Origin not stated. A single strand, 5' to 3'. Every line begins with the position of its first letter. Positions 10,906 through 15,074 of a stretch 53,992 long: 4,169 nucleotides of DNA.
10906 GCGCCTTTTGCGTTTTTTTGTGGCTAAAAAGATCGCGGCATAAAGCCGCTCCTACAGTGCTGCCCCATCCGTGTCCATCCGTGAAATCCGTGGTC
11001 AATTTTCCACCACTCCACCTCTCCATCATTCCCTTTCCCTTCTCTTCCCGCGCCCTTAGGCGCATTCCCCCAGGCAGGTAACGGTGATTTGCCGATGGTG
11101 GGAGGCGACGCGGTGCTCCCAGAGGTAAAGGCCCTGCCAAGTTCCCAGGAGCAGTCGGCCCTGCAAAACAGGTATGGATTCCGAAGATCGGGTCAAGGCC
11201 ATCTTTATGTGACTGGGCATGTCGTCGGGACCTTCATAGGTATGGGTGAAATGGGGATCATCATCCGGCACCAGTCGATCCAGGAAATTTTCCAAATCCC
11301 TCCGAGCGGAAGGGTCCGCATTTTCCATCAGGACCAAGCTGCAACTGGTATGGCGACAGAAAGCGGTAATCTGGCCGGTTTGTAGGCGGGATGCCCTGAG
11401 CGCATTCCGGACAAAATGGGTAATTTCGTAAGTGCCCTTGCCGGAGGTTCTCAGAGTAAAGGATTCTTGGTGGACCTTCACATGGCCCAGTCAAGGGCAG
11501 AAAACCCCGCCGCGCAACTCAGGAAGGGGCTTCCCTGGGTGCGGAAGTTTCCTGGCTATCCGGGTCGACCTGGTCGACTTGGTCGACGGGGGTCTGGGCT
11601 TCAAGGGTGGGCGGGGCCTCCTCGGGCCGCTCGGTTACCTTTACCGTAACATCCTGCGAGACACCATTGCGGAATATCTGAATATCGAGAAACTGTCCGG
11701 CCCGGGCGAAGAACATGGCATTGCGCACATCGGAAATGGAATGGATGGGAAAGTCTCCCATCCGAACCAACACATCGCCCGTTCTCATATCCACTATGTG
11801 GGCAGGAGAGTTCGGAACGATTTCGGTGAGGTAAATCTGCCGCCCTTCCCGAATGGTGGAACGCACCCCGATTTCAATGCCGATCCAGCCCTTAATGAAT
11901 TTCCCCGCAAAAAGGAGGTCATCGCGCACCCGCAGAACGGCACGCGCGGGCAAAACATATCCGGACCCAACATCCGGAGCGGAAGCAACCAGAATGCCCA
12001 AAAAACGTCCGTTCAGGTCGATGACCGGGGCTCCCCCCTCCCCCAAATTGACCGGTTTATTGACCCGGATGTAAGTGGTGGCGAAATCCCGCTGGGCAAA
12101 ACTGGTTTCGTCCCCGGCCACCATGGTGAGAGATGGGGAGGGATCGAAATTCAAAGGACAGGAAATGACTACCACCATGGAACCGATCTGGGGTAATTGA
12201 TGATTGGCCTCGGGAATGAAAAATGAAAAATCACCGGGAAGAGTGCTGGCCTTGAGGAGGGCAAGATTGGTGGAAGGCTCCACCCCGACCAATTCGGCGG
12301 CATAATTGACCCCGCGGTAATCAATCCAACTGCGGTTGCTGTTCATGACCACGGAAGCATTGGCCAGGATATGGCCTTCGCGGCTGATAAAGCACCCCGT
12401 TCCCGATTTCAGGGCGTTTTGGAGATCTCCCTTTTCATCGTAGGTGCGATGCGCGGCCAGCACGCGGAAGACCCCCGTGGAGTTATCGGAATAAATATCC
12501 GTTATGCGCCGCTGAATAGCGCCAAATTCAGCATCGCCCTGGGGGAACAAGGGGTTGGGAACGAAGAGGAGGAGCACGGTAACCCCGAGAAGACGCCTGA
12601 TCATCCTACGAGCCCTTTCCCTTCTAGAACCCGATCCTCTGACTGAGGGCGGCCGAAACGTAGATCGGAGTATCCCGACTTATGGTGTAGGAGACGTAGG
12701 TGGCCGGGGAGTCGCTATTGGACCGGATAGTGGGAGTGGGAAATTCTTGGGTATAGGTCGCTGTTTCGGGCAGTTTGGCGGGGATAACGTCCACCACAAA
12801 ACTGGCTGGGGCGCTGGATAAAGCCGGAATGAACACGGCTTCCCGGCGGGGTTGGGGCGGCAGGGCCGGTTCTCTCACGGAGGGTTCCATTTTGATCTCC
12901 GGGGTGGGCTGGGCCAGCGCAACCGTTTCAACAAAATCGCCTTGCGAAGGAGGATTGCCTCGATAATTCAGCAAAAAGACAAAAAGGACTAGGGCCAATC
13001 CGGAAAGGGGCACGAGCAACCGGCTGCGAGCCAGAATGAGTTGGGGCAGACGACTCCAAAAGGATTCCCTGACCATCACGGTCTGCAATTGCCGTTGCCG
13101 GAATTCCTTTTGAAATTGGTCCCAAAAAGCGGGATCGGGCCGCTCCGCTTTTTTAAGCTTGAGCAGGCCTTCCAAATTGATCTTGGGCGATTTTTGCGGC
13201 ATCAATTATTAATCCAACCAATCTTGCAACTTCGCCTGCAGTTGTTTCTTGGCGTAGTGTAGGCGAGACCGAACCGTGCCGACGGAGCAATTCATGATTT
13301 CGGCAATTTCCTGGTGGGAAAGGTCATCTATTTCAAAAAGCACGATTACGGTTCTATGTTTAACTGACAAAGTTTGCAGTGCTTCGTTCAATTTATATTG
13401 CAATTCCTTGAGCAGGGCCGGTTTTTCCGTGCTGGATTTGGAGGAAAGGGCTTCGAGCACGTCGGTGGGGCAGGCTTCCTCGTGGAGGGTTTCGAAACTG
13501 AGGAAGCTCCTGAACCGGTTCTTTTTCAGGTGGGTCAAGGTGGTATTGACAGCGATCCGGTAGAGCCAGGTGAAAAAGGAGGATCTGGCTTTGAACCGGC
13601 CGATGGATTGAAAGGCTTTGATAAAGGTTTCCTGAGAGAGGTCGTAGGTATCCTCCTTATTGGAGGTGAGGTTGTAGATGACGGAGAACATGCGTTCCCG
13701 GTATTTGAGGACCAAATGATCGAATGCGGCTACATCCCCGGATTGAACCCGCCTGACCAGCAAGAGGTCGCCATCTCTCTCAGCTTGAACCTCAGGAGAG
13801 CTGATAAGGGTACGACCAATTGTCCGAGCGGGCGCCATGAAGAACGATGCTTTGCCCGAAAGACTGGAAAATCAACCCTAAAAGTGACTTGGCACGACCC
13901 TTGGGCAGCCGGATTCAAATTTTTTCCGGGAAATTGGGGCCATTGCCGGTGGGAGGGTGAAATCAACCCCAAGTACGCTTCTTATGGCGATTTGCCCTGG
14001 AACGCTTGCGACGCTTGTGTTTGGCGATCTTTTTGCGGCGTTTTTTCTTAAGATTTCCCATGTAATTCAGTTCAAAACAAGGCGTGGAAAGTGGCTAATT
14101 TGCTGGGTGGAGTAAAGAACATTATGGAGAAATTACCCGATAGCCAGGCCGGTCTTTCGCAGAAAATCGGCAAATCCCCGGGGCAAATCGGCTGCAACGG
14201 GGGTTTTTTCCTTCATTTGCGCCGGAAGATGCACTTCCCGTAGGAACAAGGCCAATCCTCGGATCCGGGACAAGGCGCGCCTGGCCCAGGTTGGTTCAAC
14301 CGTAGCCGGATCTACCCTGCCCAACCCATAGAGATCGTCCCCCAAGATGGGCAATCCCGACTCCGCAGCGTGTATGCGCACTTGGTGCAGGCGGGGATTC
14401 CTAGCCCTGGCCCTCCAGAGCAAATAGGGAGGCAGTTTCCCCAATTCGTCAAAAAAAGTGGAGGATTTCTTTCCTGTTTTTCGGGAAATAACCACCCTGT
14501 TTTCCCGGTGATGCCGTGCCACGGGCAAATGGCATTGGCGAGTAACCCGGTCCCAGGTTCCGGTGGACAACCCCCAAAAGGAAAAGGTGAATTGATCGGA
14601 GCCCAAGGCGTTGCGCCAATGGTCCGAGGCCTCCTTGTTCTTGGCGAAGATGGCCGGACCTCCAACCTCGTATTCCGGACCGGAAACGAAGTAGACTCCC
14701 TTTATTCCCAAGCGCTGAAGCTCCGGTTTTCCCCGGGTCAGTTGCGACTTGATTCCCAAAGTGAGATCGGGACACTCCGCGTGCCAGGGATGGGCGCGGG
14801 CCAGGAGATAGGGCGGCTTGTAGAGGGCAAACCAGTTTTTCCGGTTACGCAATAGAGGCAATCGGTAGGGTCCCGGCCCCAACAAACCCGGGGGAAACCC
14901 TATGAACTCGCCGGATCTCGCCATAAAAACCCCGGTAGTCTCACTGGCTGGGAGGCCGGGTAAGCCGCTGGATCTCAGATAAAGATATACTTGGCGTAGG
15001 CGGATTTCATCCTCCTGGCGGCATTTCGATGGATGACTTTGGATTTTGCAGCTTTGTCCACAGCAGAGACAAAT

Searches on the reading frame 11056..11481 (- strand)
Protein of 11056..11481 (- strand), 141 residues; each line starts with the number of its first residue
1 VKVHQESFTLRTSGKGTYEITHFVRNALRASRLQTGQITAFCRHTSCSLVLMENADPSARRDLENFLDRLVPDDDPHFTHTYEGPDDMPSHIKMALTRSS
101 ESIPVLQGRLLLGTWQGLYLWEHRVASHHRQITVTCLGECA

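Call 21: search_protein_families(library=pfam, proteins=[window:11056-11481:-])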
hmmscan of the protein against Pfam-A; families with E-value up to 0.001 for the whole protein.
window:11056-11481:- (141 aa): 1 family
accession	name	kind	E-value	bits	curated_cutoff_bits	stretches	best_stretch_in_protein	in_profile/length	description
PF01894.22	UPF0047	-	1.1e-37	129.2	27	1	19-135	1-116/117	Uncharacterised protein family UPF0047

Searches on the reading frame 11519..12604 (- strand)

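Call 30: search_protein_families(library=ncbifam, proteins=[window:11519-12604:-])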
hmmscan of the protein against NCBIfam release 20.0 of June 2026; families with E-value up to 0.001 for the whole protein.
window:11519-12604:- (361 aa): 13 families
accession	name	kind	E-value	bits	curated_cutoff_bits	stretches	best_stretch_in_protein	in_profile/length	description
TIGR02037.1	degP_htrA_DO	subfamily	1.5e-31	109.8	416.2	1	60-334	54-338/434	Do family serine endopeptidase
NF041521.1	HhoA_HhoB_HtrA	equivalog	3.2e-23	82.6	450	1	58-325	49-333/335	HhoA/HhoB/HtrA family serine endopeptidase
TIGR02038.1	protease_degS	equivalog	4.5e-23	81.9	422.95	1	64-327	75-350/351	outer membrane-stress sensor serine endopeptidase DegS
NF047968.1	SerProtHtrA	equivalog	2.8e-21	76.3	470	1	66-322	87-356/357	serine protease HtrA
NF008147.1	PRK10898.1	equivalog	2.2e-20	73.1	408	1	63-326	75-350/352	outer membrane-stress sensor serine endopeptidase DegS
NF007526.1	PRK10139.1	equivalog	3.3e-19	68.9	756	1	67-325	92-361/456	serine endoprotease DegQ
NF008189.1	PRK10942.1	equivalog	5e-16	58.2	720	1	57-325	104-383/477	serine endoprotease DegP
NF040960.1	MamE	equivalog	2.6e-15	56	800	2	242-334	454-545/659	magnetosome formation protease MamE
NF050055.1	SerProtHtrAMycob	equivalog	7.2e-12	45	800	1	65-328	226-501/502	serine protease HtrA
NF033740.0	MarP_fam_protase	equivalog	2.9e-09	36.5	250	1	67-225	212-372/390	MarP family serine protease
NF040961.1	MamO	equivalog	2.5e-07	29.4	800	1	62-223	94-260/648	magnetosome protein MamO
NF053637.1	SerProtHtrAspr2045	equivalog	8.6e-06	24.9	650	1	173-326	219-389/394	serine protease HtrA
NF041199.1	trx7_PDZ_seleno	equivalog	1.2e-05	24.4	300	1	256-325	204-274/390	Trx7/PDZ domain-containing (seleno)protein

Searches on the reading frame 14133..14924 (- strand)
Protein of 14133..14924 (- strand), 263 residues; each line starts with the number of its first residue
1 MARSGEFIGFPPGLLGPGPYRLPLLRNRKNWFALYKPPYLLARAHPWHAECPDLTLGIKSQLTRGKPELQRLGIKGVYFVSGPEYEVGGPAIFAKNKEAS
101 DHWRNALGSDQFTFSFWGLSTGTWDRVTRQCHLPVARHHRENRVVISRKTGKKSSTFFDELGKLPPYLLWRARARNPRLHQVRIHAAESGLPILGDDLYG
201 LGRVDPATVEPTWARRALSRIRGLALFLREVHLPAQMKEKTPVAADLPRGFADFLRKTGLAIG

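Call 30: search_protein_families(library=ncbifam, proteins=[window:14133-14924:-])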
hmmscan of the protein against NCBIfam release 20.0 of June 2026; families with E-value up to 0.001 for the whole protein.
window:14133-14924:- (263 aa): 3 families
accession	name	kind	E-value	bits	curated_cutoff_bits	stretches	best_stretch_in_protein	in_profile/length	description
TIGR00005.1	rluA_subfam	subfamily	3.2e-15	56.2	192.7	1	91-209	134-253/298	RluA family pseudouridine synthase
NF008385.0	PRK11180.1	equivalog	4.6e-07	29.5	351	1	91-207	146-260/325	23S rRNA pseudouridine(1911/1915/1917) synthase RluD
NF008249.0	PRK11025.1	equivalog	1.6e-06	27.2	378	1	89-208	149-270/317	23S rRNA pseudouridine(955/2504/2580) synthase RluC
